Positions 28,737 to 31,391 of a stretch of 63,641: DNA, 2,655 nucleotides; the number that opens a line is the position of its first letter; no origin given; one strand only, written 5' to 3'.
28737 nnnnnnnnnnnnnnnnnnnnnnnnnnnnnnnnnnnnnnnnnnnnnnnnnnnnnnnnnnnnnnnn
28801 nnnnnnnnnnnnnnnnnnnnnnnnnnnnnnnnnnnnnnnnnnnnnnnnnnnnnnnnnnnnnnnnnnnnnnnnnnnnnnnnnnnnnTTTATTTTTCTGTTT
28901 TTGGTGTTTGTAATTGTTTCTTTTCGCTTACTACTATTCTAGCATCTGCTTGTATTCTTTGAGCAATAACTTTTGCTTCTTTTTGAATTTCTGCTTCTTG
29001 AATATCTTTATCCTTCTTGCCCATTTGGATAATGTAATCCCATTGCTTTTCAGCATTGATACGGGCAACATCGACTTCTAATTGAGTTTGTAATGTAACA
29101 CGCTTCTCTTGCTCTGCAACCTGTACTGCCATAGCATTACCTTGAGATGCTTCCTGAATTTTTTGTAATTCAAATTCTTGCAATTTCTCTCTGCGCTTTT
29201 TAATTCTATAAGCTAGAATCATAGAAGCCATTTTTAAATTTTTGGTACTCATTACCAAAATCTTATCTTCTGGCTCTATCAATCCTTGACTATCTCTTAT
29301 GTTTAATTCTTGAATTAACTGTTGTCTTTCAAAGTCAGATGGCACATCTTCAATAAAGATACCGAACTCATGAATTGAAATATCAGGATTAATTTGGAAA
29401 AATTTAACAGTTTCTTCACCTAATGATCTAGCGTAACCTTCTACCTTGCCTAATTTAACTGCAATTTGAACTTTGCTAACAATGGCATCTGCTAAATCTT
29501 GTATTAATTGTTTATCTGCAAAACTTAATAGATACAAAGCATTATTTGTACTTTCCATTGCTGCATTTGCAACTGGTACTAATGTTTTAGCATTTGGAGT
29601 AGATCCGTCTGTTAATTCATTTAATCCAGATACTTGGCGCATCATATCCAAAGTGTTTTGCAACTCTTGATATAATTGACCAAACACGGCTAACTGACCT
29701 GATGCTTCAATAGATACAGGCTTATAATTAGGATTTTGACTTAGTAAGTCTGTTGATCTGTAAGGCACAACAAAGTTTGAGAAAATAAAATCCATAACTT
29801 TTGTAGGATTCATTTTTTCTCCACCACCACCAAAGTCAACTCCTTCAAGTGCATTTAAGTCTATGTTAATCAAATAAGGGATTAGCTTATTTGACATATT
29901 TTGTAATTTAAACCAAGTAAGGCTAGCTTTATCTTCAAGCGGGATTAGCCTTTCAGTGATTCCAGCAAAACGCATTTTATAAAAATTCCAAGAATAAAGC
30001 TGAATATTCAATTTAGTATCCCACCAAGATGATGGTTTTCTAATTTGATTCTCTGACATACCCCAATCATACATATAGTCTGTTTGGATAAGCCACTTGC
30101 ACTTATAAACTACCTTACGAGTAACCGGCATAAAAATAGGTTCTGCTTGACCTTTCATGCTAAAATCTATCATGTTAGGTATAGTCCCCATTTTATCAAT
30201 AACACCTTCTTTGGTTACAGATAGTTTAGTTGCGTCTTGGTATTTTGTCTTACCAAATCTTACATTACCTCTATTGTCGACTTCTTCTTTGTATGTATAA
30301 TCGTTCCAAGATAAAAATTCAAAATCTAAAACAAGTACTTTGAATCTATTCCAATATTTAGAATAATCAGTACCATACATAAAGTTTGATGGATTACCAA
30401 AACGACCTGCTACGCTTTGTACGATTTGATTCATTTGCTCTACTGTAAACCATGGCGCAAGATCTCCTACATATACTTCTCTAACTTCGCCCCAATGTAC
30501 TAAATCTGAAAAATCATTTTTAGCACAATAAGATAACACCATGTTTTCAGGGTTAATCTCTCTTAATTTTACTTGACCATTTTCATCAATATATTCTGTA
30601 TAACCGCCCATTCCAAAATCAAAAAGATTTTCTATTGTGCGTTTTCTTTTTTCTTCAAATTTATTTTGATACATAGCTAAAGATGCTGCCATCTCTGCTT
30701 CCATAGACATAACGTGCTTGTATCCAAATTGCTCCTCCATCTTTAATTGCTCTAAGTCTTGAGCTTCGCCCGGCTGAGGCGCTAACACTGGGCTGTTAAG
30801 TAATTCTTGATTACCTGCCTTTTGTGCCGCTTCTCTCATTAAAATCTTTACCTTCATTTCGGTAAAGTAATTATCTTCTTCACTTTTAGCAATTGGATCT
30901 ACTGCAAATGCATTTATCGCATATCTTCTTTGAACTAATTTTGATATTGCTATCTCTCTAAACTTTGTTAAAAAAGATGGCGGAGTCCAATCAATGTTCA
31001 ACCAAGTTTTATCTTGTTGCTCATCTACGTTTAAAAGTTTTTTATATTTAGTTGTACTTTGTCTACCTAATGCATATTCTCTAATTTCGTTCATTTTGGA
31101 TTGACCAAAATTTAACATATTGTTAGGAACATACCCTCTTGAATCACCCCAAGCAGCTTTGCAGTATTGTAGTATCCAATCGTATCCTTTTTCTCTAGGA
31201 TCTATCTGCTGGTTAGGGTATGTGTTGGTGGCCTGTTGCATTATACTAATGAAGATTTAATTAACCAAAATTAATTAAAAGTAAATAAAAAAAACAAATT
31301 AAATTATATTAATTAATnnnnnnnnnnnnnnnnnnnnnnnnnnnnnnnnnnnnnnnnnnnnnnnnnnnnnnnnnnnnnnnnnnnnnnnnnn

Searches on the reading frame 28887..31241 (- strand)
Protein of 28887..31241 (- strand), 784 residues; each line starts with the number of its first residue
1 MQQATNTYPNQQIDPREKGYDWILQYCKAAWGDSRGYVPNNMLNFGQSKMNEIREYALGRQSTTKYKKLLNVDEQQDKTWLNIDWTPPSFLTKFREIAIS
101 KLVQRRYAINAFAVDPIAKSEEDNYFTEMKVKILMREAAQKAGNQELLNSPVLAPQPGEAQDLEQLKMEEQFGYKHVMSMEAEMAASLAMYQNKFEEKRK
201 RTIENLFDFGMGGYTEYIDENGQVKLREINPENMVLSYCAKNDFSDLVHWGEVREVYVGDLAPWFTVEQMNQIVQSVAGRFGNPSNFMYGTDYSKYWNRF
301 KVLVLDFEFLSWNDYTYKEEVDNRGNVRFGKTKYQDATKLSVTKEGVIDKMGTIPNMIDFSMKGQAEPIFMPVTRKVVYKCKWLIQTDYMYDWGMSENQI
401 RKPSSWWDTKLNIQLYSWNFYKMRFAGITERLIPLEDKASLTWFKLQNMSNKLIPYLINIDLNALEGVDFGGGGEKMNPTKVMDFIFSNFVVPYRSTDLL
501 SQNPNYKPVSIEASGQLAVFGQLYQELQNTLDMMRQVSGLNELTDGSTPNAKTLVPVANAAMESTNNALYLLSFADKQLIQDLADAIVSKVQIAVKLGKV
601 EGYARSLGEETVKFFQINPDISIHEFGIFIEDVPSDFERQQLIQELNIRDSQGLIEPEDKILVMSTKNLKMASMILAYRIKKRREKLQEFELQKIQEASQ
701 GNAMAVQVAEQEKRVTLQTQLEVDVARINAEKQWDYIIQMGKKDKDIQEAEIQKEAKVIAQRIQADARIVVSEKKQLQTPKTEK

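Call 3: search_protein_families(library=pfam, proteins=[window:28887-31241:-], max_evalue=1)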
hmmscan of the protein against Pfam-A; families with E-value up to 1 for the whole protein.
window:28887-31241:- (784 aa): 0 families

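Call 4: search_protein_families(library=phrogs, proteins=[window:28887-31241:-], max_evalue=0.01)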
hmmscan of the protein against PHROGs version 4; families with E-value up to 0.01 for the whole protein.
window:28887-31241:- (784 aa): 1 family
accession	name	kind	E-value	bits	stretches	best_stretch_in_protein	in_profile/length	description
phrog_6547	-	head and packaging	1.5e-67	229.3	1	3-768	4-759/827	portal protein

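Call 8: search_dna_similar(query=window:28887-31241:-, collection=phages, mode=protein, max_rows=30, max_evalue=0.00001)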
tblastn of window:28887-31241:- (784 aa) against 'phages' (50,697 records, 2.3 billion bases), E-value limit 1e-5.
Records with a match: 87; places in all: 87; records where one place covers at least 80% of the query: 85.
Best place of each record, by identity: <60% 87.
By first word of the organism name: Flavobacterium 68; Cellulophaga 15; Tenacibaculum 2; Maribacter 1; Caudoviricetes 1.
By host as written in the record: Flavobacterium sp. BAL314 68; Cellulophaga sp. HaHa_2_95 4; Cellulophaga baltica NN016038 2; Cellulophaga baltica NN016046 2; Cellulophaga baltica #19 2; Cellulophaga baltica #13 2; Cellulophaga baltica #18 2; Tenacibaculum sp. AHE14PA 2; and 3 more.
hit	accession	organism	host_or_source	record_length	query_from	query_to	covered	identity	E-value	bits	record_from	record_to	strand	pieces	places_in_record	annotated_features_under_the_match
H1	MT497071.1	Flavobacterium phage vB_FspP_elemoF_6-3D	Flavobacterium sp. BAL314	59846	7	731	92%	26.5%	5e-50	197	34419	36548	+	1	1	structural protein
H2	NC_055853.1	Flavobacterium phage vB_FspP_elemoF_6-3D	Flavobacterium sp. BAL314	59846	7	731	92%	26.5%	5e-50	197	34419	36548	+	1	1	portal protein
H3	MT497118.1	Flavobacterium phage vB_FspP_elemoA_7-9C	Flavobacterium sp. BAL314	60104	7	731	92%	26.2%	3e-50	197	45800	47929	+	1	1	structural protein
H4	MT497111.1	Flavobacterium phage vB_FspP_elemoA_5-9B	Flavobacterium sp. BAL314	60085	7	731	92%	26.2%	4e-50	197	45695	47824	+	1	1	structural protein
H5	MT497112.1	Flavobacterium phage vB_FspP_elemoA_6-5A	Flavobacterium sp. BAL314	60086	7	731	92%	26.2%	4e-50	197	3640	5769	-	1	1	structural protein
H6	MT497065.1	Flavobacterium phage vB_FspP_elemoA_13-1A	Flavobacterium sp. BAL314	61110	7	731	92%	26.2%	4e-50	197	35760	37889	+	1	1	structural protein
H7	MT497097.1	Flavobacterium phage vB_FspP_elemoA_15-3D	Flavobacterium sp. BAL314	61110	7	731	92%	26.2%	4e-50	197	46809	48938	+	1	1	structural protein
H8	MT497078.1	Flavobacterium phage vB_FspP_elemoE_10-3D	Flavobacterium sp. BAL314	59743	7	731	92%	26.2%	5e-50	197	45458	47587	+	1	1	structural protein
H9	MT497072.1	Flavobacterium phage vB_FspP_elemoE_6-9C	Flavobacterium sp. BAL314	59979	7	731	92%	26.2%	5e-50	197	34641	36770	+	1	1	structural protein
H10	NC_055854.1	Flavobacterium phage vB_FspP_elemoE_6-9C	Flavobacterium sp. BAL314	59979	7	731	92%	26.2%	5e-50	197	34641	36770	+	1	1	portal protein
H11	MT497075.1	Flavobacterium phage vB_FspP_elemoA_1-9A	Flavobacterium sp. BAL314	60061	7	731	92%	26.2%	5e-50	197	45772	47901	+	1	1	structural protein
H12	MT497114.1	Flavobacterium phage vB_FspP_elemoA_7-3A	Flavobacterium sp. BAL314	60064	7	731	92%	26.2%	5e-50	197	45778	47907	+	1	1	structural protein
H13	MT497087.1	Flavobacterium phage vB_FspP_elemoA_13-1B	Flavobacterium sp. BAL314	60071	7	731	92%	26.2%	5e-50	197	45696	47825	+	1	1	structural protein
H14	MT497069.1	Flavobacterium phage vB_FspP_elemoA_15-9B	Flavobacterium sp. BAL314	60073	7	731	92%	26.2%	5e-50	197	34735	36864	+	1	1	structural protein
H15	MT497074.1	Flavobacterium phage vB_FspP_elemoA_1-5B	Flavobacterium sp. BAL314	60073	7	731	92%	26.2%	5e-50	197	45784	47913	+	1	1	structural protein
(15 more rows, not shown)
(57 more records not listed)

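Call 10: get_annotated_region(hit=H2, flank=7000)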
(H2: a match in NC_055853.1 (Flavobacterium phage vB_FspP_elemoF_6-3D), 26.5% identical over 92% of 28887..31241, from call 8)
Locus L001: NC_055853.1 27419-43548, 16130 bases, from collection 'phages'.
description: Flavobacterium phage vB_Fsp_elemo6-3D, partial genome.
organism: Flavobacterium phage vB_FspP_elemoF_6-3D (NCBI taxid 2743826)
taxonomy: Viruses; Duplodnaviria; Heunggongvirae; Uroviricota; Caudoviricetes; Elemovirus; Elemovirus elemoF
host: Flavobacterium sp. BAL314; source: Baltic Sea mesocosm; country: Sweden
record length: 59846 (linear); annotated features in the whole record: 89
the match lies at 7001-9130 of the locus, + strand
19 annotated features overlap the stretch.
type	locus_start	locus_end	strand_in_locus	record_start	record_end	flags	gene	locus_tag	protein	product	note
CDS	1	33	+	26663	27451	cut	-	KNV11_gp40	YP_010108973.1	putative YapH protein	-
CDS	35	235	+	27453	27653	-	-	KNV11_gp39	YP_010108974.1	hypothetical protein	-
CDS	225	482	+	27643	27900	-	-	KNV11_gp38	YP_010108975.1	hypothetical protein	-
CDS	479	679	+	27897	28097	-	-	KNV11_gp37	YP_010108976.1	hypothetical protein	-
CDS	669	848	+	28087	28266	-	-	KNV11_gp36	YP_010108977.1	hypothetical protein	-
CDS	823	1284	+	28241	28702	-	-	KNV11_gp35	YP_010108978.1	D-alanyl-D-alanine carboxypeptidase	-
CDS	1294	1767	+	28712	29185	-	-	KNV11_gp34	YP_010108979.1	DUF285 domain-containing protein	-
CDS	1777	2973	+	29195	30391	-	-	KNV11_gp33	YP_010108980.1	hypothetical protein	-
CDS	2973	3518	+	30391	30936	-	-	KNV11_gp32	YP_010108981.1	hypothetical protein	-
CDS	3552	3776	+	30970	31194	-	-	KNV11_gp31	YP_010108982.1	hypothetical protein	-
CDS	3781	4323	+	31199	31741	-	-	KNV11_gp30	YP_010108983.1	co-chaperonin GroES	-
CDS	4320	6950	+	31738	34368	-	-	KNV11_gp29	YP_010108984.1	terminase large subunit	-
CDS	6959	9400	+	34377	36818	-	-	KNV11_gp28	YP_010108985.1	portal protein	-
CDS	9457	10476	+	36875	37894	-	-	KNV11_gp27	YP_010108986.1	structural protein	-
CDS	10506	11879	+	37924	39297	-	-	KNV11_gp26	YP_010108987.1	virion structural protein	-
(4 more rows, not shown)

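Call 69: find_related_loci(query=window:28887-31241:-, collection=viral_contigs, flank=4000)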
Query window:28887-31241:- (784 aa) in viral_contigs; peptide patterns used: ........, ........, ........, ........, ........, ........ (x = any residue, [..] = any of these).
46 stretches matched a pattern; 42 encode a relative of the query (tblastn E <= 1e-3); 41 distinct loci.
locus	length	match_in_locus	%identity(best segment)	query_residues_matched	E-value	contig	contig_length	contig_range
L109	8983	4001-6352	100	1-784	0e+0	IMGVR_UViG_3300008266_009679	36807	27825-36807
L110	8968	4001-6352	100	1-784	0e+0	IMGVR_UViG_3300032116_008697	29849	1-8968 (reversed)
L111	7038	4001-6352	100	1-784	0e+0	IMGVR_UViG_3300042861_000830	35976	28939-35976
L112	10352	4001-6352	99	1-784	0e+0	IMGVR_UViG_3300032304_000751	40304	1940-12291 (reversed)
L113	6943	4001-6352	99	1-784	0e+0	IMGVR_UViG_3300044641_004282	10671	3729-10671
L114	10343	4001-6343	97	1-781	0e+0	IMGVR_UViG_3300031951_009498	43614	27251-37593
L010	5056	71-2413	97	1-781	0e+0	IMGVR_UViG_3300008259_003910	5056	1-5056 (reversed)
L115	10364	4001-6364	86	1-783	0e+0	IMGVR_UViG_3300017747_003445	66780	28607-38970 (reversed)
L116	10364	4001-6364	86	1-783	0e+0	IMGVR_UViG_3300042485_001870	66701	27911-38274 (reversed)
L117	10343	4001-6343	87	1-776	0e+0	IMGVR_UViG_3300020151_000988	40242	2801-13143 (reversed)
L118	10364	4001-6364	86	1-783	0e+0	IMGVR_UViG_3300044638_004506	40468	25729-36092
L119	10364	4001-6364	86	1-783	0e+0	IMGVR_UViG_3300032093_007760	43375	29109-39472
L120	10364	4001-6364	86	1-783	0e+0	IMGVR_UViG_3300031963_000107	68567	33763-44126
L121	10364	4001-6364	86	1-783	0e+0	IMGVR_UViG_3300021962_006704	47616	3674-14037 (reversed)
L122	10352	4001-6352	86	1-779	0e+0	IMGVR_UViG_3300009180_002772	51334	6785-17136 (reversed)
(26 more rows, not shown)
